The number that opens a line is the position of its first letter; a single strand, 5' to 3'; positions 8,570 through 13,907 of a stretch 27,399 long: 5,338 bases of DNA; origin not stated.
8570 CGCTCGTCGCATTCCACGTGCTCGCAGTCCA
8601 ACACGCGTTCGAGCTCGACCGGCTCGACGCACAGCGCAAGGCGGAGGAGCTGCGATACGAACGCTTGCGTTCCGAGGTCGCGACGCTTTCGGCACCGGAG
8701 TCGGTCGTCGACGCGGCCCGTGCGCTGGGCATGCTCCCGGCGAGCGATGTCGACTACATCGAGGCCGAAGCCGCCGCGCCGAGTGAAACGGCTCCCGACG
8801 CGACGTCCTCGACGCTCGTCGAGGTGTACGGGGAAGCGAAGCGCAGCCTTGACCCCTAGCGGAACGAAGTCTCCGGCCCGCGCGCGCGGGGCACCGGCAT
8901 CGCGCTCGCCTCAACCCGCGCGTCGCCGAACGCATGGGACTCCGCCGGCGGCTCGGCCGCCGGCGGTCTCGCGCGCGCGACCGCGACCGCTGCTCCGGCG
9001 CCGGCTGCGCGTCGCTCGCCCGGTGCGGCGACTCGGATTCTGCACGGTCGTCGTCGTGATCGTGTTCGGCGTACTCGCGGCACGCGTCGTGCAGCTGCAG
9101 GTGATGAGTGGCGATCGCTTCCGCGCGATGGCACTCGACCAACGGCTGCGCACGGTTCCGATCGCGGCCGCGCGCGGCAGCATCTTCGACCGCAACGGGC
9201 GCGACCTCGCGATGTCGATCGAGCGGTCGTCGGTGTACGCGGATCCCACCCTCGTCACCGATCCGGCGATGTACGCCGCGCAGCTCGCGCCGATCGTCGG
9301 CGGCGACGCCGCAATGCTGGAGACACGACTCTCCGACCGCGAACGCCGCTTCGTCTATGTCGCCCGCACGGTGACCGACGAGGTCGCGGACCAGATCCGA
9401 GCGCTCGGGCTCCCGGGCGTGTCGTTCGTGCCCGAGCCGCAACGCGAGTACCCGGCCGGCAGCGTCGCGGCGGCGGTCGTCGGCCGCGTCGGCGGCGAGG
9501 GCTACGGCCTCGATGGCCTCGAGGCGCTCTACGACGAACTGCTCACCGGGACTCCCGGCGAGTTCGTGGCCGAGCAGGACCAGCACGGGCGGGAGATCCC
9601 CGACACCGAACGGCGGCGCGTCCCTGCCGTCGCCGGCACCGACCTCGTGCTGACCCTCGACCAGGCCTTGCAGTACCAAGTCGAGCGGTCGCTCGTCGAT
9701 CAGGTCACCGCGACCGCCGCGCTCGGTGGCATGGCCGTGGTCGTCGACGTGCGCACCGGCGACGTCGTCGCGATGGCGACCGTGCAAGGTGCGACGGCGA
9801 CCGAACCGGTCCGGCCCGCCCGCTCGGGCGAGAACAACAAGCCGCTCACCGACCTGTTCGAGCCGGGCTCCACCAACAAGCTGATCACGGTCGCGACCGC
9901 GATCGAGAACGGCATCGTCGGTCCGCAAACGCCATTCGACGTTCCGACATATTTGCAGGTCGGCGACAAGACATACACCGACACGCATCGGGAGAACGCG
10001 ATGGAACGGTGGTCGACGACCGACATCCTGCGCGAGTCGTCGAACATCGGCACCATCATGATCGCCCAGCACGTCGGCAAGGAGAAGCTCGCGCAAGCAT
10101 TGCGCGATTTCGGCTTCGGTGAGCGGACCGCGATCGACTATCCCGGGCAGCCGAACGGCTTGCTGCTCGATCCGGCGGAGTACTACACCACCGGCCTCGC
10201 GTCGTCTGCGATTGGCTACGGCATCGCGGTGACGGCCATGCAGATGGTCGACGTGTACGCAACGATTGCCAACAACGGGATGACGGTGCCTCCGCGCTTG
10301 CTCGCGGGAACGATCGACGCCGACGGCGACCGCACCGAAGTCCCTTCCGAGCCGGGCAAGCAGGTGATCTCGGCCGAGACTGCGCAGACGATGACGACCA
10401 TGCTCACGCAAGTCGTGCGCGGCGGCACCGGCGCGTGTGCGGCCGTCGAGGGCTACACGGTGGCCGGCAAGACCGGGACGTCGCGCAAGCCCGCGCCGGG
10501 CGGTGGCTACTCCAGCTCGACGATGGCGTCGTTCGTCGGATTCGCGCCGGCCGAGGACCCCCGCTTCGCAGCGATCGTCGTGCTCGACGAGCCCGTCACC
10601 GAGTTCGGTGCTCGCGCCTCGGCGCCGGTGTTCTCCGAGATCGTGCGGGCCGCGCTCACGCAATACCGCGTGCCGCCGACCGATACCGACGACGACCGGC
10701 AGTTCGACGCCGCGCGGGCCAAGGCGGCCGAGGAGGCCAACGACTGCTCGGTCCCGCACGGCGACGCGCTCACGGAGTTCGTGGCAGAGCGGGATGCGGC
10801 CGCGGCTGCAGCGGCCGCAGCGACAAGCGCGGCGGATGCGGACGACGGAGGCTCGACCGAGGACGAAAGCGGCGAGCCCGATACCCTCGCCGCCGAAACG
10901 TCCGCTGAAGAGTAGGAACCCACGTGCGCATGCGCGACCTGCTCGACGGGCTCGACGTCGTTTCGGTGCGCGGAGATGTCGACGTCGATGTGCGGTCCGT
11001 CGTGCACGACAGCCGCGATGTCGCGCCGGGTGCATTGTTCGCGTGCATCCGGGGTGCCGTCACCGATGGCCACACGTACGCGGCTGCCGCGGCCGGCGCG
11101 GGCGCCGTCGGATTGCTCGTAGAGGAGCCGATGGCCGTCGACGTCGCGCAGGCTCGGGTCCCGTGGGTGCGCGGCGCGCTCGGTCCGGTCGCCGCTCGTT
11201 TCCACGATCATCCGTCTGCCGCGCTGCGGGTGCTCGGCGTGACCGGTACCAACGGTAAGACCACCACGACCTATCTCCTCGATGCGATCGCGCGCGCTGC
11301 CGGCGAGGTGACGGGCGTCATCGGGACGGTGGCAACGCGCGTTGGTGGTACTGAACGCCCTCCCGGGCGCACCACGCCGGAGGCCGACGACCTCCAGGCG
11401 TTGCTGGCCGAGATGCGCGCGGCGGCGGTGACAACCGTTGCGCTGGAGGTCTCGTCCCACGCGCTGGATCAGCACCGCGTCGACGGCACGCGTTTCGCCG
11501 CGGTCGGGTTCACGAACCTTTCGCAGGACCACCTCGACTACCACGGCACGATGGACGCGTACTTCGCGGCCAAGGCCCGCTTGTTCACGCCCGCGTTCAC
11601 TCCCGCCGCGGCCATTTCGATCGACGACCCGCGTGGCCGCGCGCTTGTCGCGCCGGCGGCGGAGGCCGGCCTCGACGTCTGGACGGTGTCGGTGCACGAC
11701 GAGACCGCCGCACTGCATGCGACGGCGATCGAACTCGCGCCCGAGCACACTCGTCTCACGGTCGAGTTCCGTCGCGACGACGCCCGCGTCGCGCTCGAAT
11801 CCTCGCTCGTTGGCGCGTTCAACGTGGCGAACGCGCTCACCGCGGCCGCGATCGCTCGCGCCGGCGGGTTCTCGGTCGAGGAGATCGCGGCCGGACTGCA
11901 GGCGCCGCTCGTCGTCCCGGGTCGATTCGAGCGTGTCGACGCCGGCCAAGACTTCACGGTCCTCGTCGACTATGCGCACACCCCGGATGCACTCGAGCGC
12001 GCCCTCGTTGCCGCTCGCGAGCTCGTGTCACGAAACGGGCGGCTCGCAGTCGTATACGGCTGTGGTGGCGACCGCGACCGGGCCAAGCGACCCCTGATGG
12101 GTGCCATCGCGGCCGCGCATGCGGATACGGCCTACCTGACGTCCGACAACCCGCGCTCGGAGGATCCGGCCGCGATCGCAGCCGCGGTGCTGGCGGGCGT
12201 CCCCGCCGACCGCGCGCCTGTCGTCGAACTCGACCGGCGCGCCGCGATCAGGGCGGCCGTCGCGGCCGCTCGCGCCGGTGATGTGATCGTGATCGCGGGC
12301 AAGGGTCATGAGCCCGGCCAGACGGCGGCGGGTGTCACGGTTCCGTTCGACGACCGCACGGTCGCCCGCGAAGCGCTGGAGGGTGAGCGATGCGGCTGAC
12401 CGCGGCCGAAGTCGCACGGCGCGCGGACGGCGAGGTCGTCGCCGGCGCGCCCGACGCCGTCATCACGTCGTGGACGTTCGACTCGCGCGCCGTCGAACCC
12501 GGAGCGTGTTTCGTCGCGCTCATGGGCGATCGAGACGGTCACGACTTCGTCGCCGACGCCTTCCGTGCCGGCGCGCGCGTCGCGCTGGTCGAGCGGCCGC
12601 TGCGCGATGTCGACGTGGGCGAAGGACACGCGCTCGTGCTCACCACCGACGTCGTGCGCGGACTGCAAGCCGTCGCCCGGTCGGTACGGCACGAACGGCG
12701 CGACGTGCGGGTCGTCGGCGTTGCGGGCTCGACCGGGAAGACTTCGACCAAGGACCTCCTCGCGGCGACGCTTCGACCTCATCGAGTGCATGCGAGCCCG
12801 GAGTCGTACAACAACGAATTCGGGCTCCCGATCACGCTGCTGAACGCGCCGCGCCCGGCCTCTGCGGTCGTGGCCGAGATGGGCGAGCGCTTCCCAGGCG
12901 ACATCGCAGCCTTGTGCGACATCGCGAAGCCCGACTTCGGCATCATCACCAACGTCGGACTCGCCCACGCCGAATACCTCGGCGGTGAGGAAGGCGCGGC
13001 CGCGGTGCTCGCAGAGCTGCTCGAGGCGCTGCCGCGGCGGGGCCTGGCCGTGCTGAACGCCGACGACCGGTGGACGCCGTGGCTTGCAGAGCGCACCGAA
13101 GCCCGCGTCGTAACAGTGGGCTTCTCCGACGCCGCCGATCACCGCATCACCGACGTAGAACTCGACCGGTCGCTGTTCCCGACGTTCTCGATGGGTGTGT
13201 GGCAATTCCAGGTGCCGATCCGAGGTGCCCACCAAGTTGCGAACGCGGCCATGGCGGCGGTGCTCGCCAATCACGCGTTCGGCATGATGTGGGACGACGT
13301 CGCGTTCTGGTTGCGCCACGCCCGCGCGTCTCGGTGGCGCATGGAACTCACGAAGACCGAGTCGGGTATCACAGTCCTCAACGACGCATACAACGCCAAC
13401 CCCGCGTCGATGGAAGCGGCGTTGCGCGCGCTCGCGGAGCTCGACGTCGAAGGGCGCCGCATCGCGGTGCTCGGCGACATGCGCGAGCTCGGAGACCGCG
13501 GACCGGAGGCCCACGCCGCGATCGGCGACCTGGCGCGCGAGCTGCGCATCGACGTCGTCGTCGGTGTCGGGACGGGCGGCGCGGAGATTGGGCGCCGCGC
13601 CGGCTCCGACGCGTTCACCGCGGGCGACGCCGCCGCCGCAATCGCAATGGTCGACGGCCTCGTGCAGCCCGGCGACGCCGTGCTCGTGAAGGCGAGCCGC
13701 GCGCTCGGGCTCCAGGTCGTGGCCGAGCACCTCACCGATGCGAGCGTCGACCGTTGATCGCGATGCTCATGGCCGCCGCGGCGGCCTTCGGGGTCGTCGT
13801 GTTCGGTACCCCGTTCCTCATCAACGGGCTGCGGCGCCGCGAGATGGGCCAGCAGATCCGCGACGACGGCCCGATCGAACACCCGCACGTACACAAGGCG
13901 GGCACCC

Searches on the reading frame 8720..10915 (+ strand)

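Call 3: search_protein_families(library=pfam, proteins=[window:8720-10915:+])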
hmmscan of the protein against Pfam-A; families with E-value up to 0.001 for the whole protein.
window:8720-10915:+ (731 aa): 2 families
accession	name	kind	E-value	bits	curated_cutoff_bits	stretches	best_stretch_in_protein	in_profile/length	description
PF00905.27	Transpeptidase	-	2.4e-72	244.1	22.1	1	337-642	1-298/299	Penicillin binding protein transpeptidase domain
PF03717.20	PBP_dimer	-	2.3e-19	70.9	24.4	1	148-294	2-177/180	Penicillin-binding Protein dimerisation domain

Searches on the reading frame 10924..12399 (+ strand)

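Call 3: search_protein_families(library=pfam, proteins=[window:10924-12399:+])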
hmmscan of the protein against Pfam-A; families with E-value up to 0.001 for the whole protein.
window:10924-12399:+ (491 aa): 3 families
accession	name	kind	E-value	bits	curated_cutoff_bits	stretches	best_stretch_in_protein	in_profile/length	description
PF08245.18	Mur_ligase_M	-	2.2e-50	171.9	24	1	106-311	1-200/200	Mur ligase middle domain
PF02875.26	Mur_ligase_C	-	2.3e-32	113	28.4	1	333-461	1-127/127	Mur ligase, glutamate ligase domain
PF01225.30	Mur_ligase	-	1.5e-06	28.9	21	1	24-77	3-61/95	Mur ligase family, catalytic domain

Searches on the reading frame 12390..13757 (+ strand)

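Call 3: search_protein_families(library=pfam, proteins=[window:12390-13757:+])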
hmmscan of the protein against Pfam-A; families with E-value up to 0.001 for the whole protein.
window:12390-13757:+ (455 aa): 3 families
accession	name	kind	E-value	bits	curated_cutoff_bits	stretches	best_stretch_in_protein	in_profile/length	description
PF08245.18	Mur_ligase_M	-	1.9e-32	113.3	24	1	111-292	1-199/200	Mur ligase middle domain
PF02875.26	Mur_ligase_C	-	1.6e-21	77.9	28.4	1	317-437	2-127/127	Mur ligase, glutamate ligase domain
PF01225.30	Mur_ligase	-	2.8e-05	24.9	21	1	25-71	2-54/95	Mur ligase family, catalytic domain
